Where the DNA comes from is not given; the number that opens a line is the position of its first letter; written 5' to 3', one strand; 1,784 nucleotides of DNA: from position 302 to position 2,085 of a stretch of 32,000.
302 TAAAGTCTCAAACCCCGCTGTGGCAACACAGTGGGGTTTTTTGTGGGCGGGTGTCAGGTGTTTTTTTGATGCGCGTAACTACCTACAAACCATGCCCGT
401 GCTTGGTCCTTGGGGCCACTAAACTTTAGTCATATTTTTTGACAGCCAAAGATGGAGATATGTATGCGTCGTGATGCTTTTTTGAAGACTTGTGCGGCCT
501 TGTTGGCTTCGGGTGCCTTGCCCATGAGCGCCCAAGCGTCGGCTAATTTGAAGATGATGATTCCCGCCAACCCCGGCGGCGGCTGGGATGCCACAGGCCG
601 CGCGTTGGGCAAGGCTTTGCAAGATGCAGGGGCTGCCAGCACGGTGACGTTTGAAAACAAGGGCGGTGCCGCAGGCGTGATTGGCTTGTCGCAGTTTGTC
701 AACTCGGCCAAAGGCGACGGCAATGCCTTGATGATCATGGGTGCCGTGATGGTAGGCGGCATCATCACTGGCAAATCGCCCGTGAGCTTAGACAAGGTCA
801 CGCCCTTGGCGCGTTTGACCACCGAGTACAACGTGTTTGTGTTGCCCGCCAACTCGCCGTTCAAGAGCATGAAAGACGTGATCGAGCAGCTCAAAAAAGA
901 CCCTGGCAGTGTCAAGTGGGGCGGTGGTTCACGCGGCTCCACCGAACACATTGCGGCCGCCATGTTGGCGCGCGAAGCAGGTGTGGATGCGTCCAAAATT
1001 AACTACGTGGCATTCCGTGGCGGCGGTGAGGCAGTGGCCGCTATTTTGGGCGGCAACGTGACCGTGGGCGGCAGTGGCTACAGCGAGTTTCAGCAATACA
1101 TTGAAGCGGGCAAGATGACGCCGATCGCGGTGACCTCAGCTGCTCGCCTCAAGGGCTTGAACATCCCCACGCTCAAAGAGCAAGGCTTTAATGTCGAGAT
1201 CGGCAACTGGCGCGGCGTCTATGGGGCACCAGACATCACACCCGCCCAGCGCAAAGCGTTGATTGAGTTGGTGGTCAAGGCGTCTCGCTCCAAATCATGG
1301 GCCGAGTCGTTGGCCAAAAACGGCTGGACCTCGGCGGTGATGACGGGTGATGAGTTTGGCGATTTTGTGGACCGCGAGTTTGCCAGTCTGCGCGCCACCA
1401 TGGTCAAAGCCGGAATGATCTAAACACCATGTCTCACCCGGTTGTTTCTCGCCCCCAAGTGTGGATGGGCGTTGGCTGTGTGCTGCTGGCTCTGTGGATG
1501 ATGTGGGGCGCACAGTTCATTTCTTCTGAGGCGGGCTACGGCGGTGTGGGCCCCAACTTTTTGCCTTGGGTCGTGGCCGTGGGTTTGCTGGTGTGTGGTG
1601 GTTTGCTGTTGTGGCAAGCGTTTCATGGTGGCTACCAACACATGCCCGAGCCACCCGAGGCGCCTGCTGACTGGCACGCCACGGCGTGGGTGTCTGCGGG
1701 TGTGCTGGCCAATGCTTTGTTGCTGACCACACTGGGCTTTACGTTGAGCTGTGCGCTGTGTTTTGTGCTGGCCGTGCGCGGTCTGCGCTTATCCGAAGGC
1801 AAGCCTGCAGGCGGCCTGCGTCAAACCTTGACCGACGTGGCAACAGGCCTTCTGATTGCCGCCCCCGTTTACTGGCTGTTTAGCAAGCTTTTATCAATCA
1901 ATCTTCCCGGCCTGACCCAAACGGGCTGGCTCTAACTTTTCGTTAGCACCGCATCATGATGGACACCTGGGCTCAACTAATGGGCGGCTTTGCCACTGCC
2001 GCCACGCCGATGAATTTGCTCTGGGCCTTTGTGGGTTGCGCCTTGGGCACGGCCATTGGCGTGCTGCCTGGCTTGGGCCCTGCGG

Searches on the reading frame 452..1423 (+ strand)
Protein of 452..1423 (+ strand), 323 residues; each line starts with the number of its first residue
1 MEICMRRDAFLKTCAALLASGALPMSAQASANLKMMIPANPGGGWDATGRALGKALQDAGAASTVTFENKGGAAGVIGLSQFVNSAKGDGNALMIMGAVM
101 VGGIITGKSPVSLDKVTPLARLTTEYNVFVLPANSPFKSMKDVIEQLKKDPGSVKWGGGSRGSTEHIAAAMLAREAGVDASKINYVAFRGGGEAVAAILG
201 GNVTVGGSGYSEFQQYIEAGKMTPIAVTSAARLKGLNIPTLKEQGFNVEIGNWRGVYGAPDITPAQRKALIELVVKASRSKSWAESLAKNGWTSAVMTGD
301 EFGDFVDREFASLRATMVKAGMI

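Call 24: find_encoding_contigs(protein=window:452-1423:+, flank=10000, max_places=6)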
Protein window:452-1423:+ (323 aa): no gene with exactly this product is on record in the collection.

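Call 27: find_encoding_contigs(protein=window:464-1423:+, flank=10000, max_places=8)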
Protein window:464-1423:+ (319 aa): 8 contigs read that carry it; 7 places shown.
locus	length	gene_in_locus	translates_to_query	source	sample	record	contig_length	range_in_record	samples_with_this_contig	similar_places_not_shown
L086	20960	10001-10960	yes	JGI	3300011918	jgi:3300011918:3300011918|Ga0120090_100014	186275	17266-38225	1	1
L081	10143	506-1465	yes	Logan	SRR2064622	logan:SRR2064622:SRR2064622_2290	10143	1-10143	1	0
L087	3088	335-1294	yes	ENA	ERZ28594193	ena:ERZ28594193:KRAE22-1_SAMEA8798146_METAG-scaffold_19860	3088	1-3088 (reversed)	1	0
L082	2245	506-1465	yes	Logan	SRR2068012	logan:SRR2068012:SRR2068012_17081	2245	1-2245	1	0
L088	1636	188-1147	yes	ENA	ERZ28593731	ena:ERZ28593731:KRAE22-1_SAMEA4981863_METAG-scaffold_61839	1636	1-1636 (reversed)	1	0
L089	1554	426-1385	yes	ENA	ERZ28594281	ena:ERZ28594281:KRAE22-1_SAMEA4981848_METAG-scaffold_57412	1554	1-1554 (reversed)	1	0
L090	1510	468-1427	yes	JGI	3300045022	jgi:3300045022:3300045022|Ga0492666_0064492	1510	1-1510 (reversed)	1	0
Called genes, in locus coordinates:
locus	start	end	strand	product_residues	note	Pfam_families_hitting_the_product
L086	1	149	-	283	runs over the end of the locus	PF01203:T2SSN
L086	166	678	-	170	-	PF04612:T2SSM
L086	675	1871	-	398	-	PF05134:T2SSL, PF12693:GspL_C (weak)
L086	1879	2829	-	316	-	PF21687:T2SSK_1st (faint), PF03934:T2SSK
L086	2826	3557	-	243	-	PF07963:N_methyl, PF11612:T2SSJ (weak)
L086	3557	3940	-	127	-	PF07963:N_methyl (weak), PF02501:T2SSI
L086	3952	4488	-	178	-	PF07963:N_methyl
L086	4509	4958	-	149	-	PF07963:N_methyl, PF08334:T2SSG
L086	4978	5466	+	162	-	PF11356:T2SSC (faint)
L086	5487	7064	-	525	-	PF00291:PALP, PF00585:Thr_dehydrat_C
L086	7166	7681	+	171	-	PF02566:OsmC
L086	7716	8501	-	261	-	PF03232:COQ7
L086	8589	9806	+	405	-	PF13609:Porin_4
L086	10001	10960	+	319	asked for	PF03401:TctC, PF12974:Phosphonate-bd (weak)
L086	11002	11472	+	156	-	PF07331:TctB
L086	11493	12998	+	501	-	PF01970:TctA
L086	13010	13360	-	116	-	PF13744:HTH_37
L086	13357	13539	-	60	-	PF05973:Gp49 (weak)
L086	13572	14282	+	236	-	PF00881:Nitroreductase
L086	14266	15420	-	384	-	PF00108:Thiolase_N, PF00109:ketoacyl-synt (weak), PF22691:Thiolase_C_1 (faint), PF02803:Thiolase_C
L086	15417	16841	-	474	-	PF00501:AMP-binding, PF13193:AMP-binding_C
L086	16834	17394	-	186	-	PF02632:BioY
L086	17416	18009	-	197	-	PF02361:CbiQ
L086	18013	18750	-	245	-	PF00005:ABC_tran, PF13304:AAA_21 (weak)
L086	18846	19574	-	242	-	PF13505:OMP_b-brl, PF03922:OmpW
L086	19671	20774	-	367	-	PF13609:Porin_4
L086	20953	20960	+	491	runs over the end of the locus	-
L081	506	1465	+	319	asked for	PF03401:TctC, PF12974:Phosphonate-bd (weak)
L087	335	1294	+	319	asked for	PF03401:TctC, PF12974:Phosphonate-bd (weak)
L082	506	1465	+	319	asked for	PF03401:TctC, PF12974:Phosphonate-bd (weak)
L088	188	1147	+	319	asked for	PF03401:TctC, PF12974:Phosphonate-bd (weak)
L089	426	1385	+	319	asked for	PF03401:TctC, PF12974:Phosphonate-bd (weak)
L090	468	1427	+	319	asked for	PF03401:TctC, PF12974:Phosphonate-bd (weak)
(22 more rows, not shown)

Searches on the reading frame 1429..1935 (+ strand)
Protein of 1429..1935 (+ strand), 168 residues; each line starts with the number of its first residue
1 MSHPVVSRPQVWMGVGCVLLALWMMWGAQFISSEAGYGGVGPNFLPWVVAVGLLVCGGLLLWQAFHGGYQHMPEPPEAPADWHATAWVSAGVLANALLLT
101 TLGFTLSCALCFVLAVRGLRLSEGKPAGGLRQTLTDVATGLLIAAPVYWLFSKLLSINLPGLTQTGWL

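Call 26: find_encoding_contigs(protein=window:1429-1935:+, flank=10000, max_places=6)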
Protein window:1429-1935:+ (168 aa): 7 contigs read that carry it; 6 places shown.
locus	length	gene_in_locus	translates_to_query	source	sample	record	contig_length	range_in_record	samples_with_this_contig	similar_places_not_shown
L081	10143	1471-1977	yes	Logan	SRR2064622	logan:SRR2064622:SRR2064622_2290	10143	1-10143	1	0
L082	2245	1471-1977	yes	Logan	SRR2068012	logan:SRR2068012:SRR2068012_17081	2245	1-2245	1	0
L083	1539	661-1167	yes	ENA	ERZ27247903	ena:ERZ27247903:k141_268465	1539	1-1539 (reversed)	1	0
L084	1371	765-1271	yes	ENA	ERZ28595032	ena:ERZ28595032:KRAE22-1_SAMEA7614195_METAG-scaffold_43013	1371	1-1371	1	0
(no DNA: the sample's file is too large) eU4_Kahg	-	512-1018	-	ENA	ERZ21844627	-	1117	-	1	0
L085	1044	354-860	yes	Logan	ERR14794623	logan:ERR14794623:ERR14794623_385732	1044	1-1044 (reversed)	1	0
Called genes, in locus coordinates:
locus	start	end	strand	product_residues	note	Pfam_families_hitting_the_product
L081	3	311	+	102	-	?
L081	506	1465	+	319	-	PF03401:TctC, PF12974:Phosphonate-bd (weak)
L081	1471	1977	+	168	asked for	PF07331:TctB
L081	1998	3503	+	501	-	PF01970:TctA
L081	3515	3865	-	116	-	PF13744:HTH_37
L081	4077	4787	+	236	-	PF00881:Nitroreductase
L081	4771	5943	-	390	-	PF00108:Thiolase_N, PF00109:ketoacyl-synt (weak), PF22691:Thiolase_C_1 (faint), PF02803:Thiolase_C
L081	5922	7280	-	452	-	PF00501:AMP-binding, PF13193:AMP-binding_C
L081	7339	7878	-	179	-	PF02632:BioY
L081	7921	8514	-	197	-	PF02361:CbiQ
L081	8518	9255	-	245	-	PF00005:ABC_tran, PF13304:AAA_21 (weak)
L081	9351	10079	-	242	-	PF13505:OMP_b-brl, PF03922:OmpW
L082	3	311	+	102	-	?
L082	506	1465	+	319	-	PF03401:TctC, PF12974:Phosphonate-bd (weak)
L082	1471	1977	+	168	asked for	PF07331:TctB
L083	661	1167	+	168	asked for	PF07331:TctB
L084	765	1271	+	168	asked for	PF07331:TctB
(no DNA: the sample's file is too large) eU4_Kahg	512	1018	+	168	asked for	PF07331:TctB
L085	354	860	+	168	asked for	PF07331:TctB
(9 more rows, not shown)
